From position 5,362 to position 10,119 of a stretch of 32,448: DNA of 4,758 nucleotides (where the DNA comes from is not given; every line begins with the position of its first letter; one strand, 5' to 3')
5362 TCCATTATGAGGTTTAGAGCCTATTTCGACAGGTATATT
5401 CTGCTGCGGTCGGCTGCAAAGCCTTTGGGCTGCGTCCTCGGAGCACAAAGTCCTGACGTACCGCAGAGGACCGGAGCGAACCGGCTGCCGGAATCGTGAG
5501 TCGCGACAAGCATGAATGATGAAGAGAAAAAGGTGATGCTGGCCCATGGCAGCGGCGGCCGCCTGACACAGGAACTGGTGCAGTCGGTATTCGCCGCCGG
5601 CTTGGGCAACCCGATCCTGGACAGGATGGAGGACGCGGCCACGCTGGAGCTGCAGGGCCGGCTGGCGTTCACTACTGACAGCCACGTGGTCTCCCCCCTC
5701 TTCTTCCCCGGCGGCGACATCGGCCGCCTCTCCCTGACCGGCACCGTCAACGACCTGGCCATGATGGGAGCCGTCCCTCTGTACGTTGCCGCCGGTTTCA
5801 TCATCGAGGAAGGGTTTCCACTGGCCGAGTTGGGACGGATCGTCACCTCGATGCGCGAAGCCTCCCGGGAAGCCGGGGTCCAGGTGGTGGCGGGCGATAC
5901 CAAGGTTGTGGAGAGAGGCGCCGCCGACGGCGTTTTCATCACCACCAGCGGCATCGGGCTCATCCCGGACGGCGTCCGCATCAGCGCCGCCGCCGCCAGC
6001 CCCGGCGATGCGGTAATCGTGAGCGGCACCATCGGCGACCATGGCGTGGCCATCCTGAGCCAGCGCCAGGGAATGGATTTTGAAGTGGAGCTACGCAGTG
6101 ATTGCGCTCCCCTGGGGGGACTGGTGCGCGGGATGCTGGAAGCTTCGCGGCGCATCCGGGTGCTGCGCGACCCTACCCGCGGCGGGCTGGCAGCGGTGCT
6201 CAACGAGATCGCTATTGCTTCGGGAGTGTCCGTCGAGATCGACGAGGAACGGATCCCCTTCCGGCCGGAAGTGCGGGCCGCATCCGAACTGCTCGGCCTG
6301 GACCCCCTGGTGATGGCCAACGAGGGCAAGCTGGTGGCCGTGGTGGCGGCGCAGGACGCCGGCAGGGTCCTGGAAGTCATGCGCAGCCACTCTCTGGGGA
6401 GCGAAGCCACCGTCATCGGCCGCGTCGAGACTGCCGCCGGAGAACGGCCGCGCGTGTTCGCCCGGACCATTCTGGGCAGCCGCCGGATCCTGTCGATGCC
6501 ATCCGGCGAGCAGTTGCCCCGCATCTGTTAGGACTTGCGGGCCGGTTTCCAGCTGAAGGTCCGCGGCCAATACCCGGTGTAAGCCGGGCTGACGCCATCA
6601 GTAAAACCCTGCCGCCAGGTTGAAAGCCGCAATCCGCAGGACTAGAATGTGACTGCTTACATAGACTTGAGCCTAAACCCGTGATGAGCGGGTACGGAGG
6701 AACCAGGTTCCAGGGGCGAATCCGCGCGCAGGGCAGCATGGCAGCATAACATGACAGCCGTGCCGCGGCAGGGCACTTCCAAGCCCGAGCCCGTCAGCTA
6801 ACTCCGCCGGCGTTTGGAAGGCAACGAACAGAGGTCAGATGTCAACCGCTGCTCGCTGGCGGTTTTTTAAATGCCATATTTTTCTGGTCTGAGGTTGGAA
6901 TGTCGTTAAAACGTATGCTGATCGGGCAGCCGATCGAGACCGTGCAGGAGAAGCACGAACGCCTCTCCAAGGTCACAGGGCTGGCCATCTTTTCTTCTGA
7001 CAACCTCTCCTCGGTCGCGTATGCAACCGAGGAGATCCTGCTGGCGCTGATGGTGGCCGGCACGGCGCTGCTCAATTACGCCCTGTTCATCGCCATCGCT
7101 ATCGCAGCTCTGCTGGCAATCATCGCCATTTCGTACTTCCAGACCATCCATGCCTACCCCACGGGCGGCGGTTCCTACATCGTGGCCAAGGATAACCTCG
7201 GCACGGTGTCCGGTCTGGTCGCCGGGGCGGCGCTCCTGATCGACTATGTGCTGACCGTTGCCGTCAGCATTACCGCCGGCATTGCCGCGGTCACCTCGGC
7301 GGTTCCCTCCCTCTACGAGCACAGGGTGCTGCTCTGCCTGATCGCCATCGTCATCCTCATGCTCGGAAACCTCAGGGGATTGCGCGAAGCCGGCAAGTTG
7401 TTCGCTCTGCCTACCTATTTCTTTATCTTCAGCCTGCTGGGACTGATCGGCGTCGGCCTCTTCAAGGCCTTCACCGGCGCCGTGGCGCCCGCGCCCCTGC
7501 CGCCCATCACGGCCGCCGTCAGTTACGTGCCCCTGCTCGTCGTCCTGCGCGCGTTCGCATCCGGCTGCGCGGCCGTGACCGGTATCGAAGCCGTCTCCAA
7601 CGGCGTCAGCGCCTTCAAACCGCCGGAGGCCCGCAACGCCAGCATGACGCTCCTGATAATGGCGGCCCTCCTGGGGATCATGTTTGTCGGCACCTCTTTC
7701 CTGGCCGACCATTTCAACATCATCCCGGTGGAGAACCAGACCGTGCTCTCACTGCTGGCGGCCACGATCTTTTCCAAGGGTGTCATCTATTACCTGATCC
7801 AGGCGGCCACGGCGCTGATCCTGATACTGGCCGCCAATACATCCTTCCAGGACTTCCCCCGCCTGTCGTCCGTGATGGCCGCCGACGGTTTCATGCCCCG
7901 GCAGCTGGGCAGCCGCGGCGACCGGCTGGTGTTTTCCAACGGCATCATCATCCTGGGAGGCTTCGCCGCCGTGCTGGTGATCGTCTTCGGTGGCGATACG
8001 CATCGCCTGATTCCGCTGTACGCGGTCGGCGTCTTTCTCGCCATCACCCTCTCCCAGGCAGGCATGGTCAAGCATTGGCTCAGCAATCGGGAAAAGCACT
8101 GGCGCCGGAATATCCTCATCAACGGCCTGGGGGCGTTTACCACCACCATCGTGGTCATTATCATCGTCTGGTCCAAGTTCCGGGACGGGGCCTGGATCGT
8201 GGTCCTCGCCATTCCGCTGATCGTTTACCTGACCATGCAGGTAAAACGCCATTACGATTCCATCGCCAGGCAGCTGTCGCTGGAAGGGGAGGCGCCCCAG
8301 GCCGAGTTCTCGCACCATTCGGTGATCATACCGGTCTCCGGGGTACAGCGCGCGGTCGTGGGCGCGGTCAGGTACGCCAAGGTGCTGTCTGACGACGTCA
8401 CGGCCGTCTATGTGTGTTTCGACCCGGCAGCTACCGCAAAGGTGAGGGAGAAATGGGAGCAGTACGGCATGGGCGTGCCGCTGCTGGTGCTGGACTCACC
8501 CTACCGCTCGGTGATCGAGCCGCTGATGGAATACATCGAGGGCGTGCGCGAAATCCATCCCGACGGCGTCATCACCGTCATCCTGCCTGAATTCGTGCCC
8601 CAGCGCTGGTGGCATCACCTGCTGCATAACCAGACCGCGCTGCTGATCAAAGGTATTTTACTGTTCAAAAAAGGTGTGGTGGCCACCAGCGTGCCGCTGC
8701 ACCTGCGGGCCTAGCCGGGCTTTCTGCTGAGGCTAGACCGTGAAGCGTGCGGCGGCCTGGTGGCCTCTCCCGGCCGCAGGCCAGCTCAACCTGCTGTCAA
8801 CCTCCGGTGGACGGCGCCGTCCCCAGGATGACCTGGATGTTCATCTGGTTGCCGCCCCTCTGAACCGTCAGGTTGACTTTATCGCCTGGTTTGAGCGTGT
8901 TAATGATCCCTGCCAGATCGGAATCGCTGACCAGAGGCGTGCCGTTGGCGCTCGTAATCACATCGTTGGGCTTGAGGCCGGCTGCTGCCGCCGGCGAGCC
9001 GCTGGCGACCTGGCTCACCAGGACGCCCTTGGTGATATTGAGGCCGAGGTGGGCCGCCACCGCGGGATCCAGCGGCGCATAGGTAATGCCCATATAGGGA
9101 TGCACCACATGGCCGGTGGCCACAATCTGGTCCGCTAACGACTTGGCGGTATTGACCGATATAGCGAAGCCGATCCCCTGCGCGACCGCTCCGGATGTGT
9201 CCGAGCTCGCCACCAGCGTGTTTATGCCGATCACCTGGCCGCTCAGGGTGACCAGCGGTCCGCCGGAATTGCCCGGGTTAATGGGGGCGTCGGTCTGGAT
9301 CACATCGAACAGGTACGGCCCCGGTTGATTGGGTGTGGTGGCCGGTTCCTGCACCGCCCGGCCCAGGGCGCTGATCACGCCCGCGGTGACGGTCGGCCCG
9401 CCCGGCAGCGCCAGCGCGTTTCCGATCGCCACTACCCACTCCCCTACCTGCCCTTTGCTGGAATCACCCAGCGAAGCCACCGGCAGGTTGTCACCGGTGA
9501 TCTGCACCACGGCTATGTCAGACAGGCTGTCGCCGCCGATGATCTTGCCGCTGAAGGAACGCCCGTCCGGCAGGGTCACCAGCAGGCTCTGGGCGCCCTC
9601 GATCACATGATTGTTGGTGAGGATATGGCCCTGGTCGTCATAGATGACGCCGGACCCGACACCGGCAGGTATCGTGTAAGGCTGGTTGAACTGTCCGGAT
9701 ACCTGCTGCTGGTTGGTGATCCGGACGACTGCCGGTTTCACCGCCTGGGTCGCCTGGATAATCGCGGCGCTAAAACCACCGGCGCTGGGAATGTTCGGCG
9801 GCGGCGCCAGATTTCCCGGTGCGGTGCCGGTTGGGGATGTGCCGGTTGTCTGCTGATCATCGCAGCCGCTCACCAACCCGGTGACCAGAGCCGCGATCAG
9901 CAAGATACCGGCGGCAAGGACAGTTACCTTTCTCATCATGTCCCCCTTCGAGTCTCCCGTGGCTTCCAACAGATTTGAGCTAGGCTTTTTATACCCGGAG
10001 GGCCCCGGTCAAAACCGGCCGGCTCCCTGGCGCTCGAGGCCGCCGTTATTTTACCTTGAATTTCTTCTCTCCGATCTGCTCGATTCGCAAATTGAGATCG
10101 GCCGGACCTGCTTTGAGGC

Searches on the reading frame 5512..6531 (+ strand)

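Call 8: search_protein_families(library=pfam, proteins=[window:5512-6531:+], max_evalue=0.00001)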
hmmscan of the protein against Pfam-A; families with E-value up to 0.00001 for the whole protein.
window:5512-6531:+ (339 aa): 2 families
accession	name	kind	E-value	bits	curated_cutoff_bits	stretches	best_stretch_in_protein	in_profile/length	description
PF02769.27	AIRS_C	-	4.4e-29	102.1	23.1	1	164-311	2-151/156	AIR synthase related protein, C-terminal domain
PF00586.29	AIRS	-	1.9e-22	80.3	24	1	40-151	2-112/112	AIR synthase related protein, N-terminal domain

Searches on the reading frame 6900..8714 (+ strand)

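Call 8: search_protein_families(library=pfam, proteins=[window:6900-8714:+], max_evalue=0.00001)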
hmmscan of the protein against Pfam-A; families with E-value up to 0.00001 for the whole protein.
window:6900-8714:+ (604 aa): 1 family
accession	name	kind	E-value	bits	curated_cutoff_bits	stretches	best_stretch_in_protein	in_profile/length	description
PF13520.12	AA_permease_2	-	8.6e-26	91.3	27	1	37-424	16-406/427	Amino acid permease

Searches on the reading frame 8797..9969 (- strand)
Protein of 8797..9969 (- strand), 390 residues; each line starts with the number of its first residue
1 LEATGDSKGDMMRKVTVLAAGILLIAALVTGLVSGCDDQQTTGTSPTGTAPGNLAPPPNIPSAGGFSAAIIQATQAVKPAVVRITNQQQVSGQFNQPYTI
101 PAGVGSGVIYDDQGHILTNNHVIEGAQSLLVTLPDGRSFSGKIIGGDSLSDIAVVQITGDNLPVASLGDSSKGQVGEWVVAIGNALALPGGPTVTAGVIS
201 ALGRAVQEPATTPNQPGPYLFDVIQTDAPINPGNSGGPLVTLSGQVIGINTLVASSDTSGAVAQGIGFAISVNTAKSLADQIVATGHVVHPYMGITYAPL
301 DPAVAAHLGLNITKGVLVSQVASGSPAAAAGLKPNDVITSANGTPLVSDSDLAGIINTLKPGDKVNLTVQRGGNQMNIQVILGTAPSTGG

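Call 8: search_protein_families(library=pfam, proteins=[window:8797-9969:-], max_evalue=0.00001)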
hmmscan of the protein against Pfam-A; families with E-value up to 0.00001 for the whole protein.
window:8797-9969:- (390 aa): 5 families
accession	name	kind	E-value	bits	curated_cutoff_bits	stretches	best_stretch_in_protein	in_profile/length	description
PF13365.12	Trypsin_2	-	3.7e-31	109.3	27.6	1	105-249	1-144/144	Trypsin-like peptidase domain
PF13180.12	PDZ_2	-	1.1e-18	67.8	27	1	291-381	1-79/80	PDZ domain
PF00089.32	Trypsin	-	1e-13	52.1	20.6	1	96-276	12-217/220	Trypsin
PF17820.7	PDZ_6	-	2.2e-12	46.9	27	1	318-371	2-54/54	PDZ domain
PF00595.29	PDZ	-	6e-10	39.8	23.2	1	307-370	23-81/81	PDZ domain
